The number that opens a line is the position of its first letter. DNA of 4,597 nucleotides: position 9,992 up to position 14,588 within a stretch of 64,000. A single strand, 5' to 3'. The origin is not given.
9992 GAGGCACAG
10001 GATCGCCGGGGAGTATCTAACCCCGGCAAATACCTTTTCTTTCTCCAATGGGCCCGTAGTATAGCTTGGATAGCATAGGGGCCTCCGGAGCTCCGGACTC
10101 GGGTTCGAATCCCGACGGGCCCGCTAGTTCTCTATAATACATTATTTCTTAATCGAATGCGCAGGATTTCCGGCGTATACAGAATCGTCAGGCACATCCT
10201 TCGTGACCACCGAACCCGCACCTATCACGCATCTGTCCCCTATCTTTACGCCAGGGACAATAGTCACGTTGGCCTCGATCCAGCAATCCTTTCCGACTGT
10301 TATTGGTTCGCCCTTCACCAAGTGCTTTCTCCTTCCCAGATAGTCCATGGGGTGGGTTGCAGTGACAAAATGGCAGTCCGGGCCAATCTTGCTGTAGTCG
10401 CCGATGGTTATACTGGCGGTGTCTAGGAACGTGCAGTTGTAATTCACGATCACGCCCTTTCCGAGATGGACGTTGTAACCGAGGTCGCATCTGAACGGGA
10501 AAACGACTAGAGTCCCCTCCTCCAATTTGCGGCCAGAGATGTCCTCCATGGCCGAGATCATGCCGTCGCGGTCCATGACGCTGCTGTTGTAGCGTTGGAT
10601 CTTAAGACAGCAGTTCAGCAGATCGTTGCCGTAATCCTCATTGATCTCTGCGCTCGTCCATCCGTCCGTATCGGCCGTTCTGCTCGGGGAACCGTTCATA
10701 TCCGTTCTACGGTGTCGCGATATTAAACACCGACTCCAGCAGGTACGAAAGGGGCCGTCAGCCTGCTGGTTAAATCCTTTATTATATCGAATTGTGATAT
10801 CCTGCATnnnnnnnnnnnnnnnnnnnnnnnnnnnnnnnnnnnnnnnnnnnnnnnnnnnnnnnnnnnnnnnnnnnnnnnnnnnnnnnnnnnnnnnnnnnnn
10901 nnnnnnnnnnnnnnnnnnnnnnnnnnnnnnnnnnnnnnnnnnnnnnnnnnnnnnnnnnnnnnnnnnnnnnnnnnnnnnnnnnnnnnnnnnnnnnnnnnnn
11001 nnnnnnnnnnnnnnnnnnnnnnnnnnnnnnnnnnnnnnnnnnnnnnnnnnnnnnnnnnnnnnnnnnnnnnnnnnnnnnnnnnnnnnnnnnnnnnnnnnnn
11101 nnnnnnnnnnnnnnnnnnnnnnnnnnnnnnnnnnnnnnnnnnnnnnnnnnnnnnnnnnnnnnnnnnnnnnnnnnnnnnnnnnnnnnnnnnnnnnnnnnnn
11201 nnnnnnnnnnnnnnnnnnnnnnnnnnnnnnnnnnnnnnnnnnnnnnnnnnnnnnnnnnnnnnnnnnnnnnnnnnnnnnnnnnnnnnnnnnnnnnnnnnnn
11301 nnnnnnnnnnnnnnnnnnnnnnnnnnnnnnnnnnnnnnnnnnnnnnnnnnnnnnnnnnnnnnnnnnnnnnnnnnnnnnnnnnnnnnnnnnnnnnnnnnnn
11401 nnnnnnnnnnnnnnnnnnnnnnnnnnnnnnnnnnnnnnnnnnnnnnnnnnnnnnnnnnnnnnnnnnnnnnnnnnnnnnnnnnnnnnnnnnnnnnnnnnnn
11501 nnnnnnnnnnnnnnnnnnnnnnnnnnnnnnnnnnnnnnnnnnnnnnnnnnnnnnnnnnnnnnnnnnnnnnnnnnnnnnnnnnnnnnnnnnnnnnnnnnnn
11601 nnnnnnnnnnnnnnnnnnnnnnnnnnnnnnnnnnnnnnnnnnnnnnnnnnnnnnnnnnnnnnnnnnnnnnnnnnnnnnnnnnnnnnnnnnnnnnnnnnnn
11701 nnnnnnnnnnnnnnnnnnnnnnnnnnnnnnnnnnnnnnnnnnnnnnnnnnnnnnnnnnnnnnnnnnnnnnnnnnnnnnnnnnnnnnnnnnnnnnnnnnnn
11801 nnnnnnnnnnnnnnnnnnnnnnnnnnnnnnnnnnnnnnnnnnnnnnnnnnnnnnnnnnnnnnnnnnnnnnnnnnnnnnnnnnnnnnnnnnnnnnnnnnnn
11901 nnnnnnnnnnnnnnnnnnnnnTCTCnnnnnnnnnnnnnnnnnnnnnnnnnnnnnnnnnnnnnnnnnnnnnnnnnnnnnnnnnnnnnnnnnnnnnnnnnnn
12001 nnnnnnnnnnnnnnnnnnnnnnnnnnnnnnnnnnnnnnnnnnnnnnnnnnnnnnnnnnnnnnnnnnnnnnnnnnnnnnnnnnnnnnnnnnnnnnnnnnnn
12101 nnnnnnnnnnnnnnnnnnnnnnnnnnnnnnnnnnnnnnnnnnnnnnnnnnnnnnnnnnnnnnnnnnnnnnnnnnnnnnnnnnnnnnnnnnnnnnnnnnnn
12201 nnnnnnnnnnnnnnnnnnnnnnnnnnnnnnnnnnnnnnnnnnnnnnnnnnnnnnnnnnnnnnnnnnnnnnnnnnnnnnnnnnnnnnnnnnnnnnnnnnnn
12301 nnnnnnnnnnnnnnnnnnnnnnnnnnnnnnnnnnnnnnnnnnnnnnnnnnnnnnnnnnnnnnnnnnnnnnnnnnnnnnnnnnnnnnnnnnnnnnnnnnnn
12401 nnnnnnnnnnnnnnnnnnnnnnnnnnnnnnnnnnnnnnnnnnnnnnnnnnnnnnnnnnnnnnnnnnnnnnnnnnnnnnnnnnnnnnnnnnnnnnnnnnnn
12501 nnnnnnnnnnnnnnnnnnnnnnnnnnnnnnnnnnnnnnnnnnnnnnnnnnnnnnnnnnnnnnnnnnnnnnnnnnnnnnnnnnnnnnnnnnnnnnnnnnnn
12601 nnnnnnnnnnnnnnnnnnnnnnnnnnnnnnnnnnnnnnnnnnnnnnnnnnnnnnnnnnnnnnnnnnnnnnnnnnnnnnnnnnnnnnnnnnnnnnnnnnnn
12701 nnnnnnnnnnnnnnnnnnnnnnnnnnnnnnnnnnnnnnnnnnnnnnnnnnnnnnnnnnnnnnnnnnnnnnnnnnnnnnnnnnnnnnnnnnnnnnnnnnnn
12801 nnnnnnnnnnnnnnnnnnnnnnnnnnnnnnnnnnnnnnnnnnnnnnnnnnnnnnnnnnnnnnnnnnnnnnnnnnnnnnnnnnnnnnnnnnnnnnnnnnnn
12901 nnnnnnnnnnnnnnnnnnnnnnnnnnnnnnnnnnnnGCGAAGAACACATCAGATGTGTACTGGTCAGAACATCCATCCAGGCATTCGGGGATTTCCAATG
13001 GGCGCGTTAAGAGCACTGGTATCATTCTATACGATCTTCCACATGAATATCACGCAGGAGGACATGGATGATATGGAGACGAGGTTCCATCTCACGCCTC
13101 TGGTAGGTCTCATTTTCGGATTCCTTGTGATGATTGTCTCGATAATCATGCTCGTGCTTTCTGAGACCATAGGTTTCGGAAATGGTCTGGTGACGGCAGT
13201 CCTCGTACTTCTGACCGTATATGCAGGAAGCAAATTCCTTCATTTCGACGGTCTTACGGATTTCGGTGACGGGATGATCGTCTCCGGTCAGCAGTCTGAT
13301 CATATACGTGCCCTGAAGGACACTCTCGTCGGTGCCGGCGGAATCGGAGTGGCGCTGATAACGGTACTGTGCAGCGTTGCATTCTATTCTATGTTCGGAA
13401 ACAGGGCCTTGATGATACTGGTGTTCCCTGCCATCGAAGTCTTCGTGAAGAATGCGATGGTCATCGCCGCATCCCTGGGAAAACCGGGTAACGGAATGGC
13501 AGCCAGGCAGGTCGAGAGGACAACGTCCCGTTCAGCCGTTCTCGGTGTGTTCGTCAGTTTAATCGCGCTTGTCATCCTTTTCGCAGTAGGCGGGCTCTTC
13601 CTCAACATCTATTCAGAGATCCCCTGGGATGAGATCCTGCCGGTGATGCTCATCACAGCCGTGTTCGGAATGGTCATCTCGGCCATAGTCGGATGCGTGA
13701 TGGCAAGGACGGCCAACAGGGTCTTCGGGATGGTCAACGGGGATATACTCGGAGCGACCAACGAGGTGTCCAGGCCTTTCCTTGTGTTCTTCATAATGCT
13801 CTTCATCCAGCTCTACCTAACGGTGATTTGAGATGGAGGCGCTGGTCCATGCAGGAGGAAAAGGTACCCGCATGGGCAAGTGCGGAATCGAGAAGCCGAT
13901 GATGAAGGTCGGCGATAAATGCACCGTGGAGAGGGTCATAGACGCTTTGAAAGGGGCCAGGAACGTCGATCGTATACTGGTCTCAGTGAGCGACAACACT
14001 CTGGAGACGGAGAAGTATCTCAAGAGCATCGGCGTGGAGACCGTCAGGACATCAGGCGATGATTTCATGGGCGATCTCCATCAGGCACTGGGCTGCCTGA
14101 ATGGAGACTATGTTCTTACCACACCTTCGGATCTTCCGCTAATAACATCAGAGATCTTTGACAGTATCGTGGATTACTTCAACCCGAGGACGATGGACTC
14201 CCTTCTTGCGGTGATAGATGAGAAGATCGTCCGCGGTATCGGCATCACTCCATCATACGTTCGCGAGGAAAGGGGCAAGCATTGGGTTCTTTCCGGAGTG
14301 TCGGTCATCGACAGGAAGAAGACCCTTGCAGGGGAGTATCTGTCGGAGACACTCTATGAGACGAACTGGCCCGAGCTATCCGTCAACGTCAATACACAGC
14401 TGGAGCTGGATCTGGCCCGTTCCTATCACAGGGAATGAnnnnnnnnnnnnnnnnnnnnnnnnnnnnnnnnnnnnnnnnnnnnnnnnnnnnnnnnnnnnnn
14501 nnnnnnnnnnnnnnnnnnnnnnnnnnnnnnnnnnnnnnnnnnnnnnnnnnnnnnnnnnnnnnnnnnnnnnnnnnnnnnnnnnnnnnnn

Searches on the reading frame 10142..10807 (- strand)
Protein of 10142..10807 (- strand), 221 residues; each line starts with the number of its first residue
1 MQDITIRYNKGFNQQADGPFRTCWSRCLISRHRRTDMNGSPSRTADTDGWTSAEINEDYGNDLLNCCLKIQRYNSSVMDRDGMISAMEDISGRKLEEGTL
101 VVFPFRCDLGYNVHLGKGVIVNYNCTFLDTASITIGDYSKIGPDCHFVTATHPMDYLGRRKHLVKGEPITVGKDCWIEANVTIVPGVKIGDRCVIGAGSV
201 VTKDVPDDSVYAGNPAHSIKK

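Call 66: search_protein_families(library=pfam, proteins=[window:10142-10807:-], max_evalue=0.001)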
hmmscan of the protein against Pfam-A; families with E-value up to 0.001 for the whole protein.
window:10142-10807:- (221 aa): 3 families
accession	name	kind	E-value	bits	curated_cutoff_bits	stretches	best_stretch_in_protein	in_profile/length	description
PF00132.30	Hexapep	-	4.4e-17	61.4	27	1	169-203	2-36/36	Bacterial transferase hexapeptide (six repeats)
PF14602.12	Hexapep_2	-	5e-10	39.4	27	1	168-203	1-34/34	Hexapeptide repeat of succinyl-transferase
PF25084.1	LbH_EIF2B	-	8.1e-05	23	54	0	170-201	11-53/105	EIF2B subunit epsilon LbH domain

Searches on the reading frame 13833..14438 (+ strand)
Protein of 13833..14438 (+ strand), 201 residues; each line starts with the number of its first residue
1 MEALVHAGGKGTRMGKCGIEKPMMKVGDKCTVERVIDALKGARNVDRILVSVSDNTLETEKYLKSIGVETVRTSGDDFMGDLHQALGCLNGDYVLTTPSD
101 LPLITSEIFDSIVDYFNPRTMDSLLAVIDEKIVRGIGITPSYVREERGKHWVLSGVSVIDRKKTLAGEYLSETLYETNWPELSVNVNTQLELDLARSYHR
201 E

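Call 35: find_encoding_contigs(protein=window:13833-14438:+, flank=1000, max_places=5)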
Protein window:13833-14438:+ (201 aa): 16 contigs read that carry it; 5 places shown.
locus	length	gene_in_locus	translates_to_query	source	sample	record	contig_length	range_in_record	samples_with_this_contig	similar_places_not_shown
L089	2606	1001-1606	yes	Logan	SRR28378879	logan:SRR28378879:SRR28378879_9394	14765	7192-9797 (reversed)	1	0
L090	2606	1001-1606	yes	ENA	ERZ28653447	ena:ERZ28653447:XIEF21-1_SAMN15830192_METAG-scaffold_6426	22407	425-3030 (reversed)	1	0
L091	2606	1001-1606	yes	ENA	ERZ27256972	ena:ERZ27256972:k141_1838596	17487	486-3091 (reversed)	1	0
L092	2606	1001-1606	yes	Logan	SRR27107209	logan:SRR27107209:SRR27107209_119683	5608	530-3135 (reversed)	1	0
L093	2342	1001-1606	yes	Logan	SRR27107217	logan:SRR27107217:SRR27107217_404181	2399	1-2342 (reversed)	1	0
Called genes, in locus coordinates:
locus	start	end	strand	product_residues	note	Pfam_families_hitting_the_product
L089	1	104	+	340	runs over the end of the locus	PF03186:CobD_Cbib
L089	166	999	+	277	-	PF02654:CobS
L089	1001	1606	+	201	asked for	PF01128:IspD (weak), PF12804:NTP_transf_3, PF01983:CofC (weak)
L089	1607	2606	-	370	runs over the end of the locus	PF02277:DBI_PRT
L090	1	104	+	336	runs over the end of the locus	PF03186:CobD_Cbib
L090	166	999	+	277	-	PF02654:CobS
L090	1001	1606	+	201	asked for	PF01128:IspD (weak), PF12804:NTP_transf_3, PF01983:CofC (weak)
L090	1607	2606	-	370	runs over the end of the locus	PF02277:DBI_PRT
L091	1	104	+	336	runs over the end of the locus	PF03186:CobD_Cbib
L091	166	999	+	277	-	PF02654:CobS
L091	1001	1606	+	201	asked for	PF01128:IspD (weak), PF12804:NTP_transf_3, PF01983:CofC (weak)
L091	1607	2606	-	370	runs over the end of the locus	PF02277:DBI_PRT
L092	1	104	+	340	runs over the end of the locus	PF03186:CobD_Cbib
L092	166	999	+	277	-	PF02654:CobS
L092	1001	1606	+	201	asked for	PF01128:IspD (weak), PF12804:NTP_transf_3, PF01983:CofC (weak)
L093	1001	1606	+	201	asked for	PF01128:IspD (weak), PF12804:NTP_transf_3, PF01983:CofC (weak)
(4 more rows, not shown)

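Call 37: find_encoding_contigs(protein=window:13833-14438:+, flank=6000, max_places=10)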
Protein window:13833-14438:+ (201 aa): 16 contigs read that carry it; 10 places shown.
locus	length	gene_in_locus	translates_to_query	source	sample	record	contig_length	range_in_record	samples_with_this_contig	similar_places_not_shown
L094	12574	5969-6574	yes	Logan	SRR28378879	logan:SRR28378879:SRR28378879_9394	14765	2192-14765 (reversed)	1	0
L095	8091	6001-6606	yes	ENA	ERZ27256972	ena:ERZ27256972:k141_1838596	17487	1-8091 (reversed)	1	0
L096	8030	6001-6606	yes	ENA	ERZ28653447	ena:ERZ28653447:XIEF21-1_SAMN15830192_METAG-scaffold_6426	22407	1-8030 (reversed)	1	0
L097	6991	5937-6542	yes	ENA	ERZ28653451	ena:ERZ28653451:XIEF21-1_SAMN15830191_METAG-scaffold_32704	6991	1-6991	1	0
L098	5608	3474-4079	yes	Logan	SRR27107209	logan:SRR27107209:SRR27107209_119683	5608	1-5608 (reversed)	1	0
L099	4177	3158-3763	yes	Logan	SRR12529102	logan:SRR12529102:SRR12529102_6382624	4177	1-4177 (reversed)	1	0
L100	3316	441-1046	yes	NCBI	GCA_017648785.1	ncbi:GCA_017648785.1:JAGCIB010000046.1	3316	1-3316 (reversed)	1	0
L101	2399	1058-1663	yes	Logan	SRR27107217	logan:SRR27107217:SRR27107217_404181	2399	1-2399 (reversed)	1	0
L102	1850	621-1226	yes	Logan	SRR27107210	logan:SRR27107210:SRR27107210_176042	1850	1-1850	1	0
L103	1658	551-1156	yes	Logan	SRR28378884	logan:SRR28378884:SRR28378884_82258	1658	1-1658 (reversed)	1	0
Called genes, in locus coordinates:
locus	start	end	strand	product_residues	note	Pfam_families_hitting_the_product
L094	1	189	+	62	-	?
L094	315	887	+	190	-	PF03876:SHS2_Rpb7-N, PF00575:S1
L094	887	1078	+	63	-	PF06093:Spt4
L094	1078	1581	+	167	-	PF04019:DUF359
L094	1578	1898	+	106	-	PF01282:Ribosomal_S24e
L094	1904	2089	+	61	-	PF01599:Ribosomal_S27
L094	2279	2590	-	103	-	PF00132:Hexapep, PF14602:Hexapep_2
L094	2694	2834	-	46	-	-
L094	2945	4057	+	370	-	PF00155:Aminotran_1_2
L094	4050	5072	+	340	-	PF03186:CobD_Cbib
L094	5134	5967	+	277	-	PF02654:CobS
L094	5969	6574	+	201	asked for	PF01128:IspD (weak), PF12804:NTP_transf_3, PF01983:CofC (weak)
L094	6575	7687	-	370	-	PF02277:DBI_PRT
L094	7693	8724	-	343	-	PF01676:Metalloenzyme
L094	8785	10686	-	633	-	PF07503:zf-HYPF, PF01300:Sua5_yciO_yrdC, PF17788:HypF_C, PF22521:HypF_C_2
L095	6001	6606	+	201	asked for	PF01128:IspD (weak), PF12804:NTP_transf_3, PF01983:CofC (weak)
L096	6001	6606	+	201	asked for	PF01128:IspD (weak), PF12804:NTP_transf_3, PF01983:CofC (weak)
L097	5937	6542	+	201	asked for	PF01128:IspD (weak), PF12804:NTP_transf_3, PF01983:CofC (weak)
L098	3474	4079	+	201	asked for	PF01128:IspD (weak), PF12804:NTP_transf_3, PF01983:CofC (weak)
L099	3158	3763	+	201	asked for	PF01128:IspD (weak), PF12804:NTP_transf_3, PF01983:CofC (weak)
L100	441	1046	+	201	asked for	PF01128:IspD (weak), PF12804:NTP_transf_3, PF01983:CofC (weak)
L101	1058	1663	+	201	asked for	PF01128:IspD (weak), PF12804:NTP_transf_3, PF01983:CofC (weak)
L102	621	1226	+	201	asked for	PF01128:IspD (weak), PF12804:NTP_transf_3, PF01983:CofC (weak)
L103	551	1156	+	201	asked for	PF01128:IspD (weak), PF12804:NTP_transf_3, PF01983:CofC (weak)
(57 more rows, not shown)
